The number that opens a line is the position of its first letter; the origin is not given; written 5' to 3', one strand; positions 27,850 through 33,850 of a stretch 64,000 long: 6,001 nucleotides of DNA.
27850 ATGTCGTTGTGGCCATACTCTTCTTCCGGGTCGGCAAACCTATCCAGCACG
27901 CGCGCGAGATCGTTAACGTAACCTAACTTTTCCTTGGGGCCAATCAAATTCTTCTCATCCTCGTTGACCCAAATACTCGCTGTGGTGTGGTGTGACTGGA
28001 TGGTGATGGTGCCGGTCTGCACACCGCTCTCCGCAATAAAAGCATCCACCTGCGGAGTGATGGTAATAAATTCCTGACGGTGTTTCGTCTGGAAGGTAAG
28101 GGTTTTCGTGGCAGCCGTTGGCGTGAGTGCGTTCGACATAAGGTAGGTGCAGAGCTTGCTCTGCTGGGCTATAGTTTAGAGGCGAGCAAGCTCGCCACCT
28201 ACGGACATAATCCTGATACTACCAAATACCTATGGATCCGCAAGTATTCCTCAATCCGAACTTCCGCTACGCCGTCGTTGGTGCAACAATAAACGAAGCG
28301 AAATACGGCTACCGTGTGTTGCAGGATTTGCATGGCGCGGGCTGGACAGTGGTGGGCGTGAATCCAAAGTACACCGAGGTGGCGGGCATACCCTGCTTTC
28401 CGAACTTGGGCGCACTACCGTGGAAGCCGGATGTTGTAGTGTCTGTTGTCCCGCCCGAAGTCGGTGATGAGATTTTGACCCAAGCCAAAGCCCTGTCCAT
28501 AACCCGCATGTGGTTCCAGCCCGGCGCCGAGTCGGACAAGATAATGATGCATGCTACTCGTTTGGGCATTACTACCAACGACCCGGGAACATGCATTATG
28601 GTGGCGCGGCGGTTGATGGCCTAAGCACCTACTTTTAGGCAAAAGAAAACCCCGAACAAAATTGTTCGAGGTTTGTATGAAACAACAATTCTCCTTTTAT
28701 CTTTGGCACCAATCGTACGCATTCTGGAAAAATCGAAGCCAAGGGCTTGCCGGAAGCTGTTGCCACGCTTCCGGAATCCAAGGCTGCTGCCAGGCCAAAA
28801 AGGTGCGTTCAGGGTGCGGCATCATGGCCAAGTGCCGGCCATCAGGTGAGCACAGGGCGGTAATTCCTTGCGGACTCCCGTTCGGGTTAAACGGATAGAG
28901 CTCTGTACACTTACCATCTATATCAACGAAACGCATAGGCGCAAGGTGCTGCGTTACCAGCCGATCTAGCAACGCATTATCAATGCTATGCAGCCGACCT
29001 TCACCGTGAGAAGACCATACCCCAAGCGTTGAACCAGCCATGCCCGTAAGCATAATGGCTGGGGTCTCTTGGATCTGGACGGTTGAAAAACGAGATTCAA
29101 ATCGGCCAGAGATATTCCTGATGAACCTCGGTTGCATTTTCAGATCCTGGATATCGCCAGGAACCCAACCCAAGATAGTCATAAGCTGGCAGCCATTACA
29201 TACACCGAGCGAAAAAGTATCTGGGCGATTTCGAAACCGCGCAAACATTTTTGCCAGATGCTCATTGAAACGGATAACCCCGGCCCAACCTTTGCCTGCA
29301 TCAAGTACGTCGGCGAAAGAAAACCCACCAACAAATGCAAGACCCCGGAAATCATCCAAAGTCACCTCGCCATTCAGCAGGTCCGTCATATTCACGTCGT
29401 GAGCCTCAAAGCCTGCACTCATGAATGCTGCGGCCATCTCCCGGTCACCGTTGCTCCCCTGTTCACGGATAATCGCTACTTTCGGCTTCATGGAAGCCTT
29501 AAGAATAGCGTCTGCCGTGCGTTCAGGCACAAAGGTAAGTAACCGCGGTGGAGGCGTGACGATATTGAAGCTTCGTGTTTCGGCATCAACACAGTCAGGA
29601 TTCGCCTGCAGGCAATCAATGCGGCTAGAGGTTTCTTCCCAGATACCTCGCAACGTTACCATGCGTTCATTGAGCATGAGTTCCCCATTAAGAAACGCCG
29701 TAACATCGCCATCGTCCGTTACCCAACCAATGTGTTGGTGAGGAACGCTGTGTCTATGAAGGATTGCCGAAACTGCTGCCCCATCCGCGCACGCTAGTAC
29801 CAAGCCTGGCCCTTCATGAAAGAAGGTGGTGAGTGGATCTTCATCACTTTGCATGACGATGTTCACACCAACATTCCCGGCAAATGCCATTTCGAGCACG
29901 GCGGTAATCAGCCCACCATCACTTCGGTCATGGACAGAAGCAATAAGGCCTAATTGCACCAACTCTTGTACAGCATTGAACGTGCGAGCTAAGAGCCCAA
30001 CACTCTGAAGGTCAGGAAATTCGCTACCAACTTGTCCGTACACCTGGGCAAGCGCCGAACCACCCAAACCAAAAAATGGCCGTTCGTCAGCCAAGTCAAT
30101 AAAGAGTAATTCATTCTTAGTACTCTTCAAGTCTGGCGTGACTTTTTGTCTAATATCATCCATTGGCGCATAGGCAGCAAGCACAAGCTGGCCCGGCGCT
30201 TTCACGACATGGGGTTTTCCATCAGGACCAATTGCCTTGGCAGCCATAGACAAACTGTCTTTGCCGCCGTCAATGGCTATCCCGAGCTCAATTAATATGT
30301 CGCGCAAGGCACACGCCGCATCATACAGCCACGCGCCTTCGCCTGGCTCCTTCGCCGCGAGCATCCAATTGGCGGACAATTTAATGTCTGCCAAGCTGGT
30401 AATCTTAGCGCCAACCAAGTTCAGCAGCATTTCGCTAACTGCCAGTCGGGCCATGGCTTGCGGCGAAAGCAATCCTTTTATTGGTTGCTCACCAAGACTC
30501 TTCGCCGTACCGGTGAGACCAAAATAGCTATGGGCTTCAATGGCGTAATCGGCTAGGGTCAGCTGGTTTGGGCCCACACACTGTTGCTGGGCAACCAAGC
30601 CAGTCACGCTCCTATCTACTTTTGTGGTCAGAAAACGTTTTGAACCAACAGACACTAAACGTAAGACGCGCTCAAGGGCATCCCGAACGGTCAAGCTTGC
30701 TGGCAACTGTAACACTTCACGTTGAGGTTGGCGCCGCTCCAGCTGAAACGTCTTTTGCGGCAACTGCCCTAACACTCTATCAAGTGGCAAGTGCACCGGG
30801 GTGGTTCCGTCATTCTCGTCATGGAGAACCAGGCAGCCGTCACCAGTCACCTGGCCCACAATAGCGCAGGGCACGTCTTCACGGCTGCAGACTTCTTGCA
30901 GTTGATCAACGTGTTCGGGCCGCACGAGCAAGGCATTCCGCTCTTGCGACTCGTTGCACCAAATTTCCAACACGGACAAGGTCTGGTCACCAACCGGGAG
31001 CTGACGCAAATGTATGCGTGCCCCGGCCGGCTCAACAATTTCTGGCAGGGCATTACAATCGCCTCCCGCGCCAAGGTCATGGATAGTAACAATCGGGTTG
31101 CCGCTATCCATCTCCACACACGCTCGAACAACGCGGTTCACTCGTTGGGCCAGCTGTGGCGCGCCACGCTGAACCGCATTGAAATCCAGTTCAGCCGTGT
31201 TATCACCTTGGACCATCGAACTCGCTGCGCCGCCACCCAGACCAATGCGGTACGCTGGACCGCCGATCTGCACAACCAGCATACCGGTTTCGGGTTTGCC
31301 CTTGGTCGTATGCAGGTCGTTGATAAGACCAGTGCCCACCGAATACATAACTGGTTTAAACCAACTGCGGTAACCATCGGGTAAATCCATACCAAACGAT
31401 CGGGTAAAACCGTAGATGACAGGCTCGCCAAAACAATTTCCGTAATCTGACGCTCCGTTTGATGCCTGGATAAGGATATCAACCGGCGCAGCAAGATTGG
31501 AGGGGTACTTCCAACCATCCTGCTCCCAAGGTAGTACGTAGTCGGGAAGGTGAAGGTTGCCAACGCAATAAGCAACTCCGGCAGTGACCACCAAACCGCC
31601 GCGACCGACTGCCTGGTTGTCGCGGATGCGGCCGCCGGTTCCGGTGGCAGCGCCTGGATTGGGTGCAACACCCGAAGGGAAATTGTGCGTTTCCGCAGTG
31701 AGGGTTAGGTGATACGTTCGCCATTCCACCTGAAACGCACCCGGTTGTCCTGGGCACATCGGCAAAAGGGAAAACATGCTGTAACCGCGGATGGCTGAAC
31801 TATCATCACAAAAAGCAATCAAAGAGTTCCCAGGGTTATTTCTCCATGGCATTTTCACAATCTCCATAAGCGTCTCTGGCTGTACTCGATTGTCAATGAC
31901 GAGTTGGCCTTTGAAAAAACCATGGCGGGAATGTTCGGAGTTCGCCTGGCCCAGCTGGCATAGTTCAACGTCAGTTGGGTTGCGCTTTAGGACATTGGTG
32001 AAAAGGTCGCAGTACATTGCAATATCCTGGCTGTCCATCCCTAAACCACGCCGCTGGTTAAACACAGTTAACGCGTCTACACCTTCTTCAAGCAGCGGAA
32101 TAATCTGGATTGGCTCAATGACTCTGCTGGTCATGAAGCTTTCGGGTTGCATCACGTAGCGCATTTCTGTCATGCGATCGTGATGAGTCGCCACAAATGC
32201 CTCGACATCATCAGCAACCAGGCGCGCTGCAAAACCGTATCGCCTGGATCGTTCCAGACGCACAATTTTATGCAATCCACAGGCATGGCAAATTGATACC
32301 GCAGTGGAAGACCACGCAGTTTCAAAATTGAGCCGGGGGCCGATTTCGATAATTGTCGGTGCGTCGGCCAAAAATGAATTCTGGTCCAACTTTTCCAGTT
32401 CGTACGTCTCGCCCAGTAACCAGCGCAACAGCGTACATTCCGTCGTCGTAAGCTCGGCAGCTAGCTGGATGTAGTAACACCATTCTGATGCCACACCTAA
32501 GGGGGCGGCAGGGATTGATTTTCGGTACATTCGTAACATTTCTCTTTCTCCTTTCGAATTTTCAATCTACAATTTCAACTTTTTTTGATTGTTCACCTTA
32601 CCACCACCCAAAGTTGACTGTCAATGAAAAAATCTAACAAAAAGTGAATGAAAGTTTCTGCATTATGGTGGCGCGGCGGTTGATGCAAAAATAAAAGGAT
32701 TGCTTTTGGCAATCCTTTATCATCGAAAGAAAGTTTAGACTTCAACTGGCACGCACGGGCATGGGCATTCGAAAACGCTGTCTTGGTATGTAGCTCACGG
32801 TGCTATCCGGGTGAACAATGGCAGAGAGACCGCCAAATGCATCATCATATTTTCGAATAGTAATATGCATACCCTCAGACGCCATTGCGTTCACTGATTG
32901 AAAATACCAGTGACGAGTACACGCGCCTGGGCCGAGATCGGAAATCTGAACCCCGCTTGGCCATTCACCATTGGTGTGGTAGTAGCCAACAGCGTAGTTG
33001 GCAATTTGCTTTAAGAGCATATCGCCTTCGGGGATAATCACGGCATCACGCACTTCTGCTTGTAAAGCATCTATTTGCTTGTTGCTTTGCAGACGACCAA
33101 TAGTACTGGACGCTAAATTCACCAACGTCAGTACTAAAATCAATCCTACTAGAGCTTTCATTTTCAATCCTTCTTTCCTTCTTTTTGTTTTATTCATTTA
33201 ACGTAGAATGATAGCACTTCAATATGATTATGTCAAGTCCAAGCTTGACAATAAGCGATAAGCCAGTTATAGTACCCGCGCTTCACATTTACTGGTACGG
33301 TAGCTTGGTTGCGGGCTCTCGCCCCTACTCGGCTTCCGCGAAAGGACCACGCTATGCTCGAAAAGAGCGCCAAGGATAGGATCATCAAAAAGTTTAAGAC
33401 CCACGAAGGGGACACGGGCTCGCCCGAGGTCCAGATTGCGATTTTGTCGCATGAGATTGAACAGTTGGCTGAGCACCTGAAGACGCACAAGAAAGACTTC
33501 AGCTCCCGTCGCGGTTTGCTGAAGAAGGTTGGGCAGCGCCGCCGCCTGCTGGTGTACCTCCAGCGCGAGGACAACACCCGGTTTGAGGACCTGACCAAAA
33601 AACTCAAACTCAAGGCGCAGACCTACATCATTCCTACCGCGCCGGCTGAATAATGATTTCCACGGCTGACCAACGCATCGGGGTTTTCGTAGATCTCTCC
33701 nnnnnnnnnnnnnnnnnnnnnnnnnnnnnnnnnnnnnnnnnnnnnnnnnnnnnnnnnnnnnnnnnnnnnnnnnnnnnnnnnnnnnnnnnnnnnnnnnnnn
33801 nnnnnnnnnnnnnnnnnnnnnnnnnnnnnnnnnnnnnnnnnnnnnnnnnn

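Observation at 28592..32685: purL carried on a 4.07-kb segment bounded by 27-nt perfect direct repeats inside the 3' end of a CoA-binding gene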

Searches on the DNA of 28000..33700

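Call 49: search_rna_families(source=window, start=28000, end=33700, threshold=evalue, max_evalue=1)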
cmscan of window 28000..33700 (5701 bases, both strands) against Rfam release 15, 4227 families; matches with E-value up to 1: 1.
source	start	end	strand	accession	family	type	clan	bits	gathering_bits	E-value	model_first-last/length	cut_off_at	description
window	28612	28740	-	RF02634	EF3314_EF3315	Gene; sRNA;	-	23.8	100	0.026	1-141/141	no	Enterococcus sRNA EF3314_EF3315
